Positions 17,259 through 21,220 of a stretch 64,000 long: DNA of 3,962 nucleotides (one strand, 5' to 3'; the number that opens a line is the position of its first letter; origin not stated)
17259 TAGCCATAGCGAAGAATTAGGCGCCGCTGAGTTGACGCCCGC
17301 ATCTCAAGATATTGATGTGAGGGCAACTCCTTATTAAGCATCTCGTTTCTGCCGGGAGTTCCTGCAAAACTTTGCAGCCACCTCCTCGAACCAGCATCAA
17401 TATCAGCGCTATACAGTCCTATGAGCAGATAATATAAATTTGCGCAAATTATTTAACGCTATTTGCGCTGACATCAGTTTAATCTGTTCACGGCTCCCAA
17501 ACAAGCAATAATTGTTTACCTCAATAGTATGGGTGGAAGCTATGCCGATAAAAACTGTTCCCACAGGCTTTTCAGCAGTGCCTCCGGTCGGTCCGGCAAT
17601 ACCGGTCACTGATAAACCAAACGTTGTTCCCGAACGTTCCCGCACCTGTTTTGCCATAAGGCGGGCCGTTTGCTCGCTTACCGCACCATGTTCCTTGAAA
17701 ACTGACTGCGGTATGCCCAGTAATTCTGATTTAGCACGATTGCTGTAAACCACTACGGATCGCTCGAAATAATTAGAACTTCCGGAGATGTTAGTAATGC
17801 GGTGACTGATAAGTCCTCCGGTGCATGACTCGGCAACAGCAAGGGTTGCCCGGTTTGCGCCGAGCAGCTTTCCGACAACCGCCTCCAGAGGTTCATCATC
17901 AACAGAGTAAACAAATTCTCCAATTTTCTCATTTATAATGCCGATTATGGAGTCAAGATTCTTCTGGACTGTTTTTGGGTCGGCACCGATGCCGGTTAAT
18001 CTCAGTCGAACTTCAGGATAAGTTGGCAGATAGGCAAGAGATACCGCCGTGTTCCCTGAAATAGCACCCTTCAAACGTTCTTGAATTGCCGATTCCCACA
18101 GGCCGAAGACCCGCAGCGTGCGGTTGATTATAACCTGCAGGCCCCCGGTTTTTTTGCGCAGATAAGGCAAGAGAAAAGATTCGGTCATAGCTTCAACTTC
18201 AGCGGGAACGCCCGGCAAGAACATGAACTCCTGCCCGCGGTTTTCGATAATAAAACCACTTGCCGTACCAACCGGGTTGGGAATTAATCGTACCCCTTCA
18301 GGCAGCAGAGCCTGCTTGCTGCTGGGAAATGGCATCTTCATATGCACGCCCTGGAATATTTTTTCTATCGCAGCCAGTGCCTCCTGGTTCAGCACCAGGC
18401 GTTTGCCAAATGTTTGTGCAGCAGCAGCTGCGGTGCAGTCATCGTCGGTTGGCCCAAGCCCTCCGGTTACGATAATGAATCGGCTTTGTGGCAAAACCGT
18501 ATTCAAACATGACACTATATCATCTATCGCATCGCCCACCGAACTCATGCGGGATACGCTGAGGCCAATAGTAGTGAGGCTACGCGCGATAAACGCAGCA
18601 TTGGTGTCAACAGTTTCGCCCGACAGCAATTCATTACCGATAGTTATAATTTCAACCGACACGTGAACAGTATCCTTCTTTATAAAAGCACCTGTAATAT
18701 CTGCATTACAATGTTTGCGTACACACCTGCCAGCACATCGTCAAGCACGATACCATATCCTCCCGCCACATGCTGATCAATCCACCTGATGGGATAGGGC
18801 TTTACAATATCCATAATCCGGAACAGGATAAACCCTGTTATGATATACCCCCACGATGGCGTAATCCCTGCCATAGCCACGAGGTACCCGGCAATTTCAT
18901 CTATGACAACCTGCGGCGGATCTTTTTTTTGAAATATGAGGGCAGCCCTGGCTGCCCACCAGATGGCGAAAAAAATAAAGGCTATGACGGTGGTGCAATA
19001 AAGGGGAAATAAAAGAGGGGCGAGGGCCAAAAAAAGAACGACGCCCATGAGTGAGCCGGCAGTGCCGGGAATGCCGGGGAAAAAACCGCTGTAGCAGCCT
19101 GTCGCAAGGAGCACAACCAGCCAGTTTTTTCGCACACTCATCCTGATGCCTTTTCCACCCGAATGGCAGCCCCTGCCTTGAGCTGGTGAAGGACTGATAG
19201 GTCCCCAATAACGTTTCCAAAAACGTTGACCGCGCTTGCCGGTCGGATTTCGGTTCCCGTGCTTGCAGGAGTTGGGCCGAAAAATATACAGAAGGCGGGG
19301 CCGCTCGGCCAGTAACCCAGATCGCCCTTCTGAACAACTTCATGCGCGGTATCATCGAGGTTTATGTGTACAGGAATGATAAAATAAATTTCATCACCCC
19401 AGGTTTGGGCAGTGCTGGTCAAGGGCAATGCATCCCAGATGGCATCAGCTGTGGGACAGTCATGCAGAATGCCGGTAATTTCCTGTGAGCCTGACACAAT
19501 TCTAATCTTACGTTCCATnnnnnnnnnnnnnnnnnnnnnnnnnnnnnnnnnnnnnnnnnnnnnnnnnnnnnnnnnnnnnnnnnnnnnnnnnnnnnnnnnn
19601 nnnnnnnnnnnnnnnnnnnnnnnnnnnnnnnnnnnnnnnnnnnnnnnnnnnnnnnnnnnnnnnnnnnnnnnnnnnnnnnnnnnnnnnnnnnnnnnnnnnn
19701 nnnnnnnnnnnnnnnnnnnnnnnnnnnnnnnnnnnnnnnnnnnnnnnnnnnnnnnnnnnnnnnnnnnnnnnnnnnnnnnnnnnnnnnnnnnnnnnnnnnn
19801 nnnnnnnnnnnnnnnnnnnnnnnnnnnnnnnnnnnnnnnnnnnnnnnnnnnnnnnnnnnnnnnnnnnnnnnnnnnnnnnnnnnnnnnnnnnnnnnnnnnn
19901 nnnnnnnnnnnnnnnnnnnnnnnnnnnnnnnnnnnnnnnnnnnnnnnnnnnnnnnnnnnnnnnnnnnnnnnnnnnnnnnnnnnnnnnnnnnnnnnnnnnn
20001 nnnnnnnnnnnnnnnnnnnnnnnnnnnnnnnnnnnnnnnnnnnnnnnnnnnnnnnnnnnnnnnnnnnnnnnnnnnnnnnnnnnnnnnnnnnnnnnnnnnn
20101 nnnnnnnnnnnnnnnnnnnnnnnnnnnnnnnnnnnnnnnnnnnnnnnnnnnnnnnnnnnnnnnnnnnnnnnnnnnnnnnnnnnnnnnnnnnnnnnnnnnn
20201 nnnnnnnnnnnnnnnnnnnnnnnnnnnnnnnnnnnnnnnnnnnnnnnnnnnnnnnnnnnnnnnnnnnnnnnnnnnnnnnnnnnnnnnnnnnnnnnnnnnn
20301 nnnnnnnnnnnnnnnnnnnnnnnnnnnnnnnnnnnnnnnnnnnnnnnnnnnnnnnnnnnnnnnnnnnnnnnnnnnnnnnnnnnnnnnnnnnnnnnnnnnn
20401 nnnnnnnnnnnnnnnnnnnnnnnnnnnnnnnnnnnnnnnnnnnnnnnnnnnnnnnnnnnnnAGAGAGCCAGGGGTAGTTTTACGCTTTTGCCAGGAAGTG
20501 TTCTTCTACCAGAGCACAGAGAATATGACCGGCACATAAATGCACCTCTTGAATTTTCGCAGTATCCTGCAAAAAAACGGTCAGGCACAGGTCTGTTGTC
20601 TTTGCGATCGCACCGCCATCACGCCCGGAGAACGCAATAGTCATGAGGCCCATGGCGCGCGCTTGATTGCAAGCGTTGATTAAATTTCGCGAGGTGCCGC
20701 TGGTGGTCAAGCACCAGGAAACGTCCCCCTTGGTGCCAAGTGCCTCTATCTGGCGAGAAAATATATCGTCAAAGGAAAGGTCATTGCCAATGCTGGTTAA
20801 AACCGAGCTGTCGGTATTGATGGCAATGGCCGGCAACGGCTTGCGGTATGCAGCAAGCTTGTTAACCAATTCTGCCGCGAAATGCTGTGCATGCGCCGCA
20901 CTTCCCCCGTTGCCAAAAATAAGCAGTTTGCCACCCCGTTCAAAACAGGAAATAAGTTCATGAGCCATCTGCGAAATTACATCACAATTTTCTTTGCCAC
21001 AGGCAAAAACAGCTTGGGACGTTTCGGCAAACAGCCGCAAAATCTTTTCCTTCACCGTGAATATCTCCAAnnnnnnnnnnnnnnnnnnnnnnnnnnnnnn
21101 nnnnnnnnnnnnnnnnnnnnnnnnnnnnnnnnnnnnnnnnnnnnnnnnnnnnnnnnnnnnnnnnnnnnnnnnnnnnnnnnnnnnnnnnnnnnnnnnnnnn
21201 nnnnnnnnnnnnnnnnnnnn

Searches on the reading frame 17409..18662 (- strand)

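Call 9: search_protein_families(library=pfam, proteins=[window:17409-18662:-])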
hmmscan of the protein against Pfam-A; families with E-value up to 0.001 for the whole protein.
window:17409-18662:- (417 aa): 3 families
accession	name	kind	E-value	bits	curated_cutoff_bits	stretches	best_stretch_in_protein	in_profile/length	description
PF02464.23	CinA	-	6.5e-55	185.5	23.5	1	257-409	2-154/155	Competence-damaged protein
PF00994.29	MoCF_biosynth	-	6.8e-34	117.1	26.6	1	4-170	1-144/144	Probable molybdopterin binding domain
PF18146.6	CinA_KH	-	1.1e-14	54.6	27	1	181-252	2-72/73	Damage-inducible protein CinA KH domain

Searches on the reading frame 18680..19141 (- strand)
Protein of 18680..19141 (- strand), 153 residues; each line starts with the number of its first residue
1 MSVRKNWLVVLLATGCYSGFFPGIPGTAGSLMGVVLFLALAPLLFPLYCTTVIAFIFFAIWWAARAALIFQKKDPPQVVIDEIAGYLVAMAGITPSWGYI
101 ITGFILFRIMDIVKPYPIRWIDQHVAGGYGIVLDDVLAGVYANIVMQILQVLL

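Call 9: search_protein_families(library=pfam, proteins=[window:18680-19141:-])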
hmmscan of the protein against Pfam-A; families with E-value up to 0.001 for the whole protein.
window:18680-19141:- (153 aa): 1 family
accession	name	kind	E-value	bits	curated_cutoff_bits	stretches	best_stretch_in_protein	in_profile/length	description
PF04608.18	PgpA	-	2.1e-39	135.1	28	1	12-149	2-140/141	Phosphatidylglycerophosphatase A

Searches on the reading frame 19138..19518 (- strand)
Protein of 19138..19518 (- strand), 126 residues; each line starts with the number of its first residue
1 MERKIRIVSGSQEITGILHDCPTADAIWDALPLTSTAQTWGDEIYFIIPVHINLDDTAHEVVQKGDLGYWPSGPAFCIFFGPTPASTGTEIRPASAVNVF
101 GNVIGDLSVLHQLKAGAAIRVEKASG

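Call 9: search_protein_families(library=pfam, proteins=[window:19138-19518:-])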
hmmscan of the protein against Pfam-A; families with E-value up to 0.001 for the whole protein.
window:19138-19518:- (126 aa): 2 families
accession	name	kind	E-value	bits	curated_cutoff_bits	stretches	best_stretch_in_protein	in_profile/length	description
PF04126.18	Cyclophil_like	-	9.3e-42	142.1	27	1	3-122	1-120/120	Cyclophilin-like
PF18050.6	Cyclophil_like2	-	3.9e-11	43.4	22.7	1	9-85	3-81/115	Cyclophilin-like family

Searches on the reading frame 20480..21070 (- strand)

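Call 9: search_protein_families(library=pfam, proteins=[window:20480-21070:-])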
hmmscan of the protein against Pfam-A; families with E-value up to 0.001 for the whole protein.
window:20480-21070:- (196 aa): 2 families
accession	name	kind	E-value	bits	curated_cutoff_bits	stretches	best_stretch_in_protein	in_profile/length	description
PF13580.11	SIS_2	-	9.6e-23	81.2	27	1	25-149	14-138/138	SIS domain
PF01380.27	SIS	-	0.00016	22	25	0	110-166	49-105/131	SIS domain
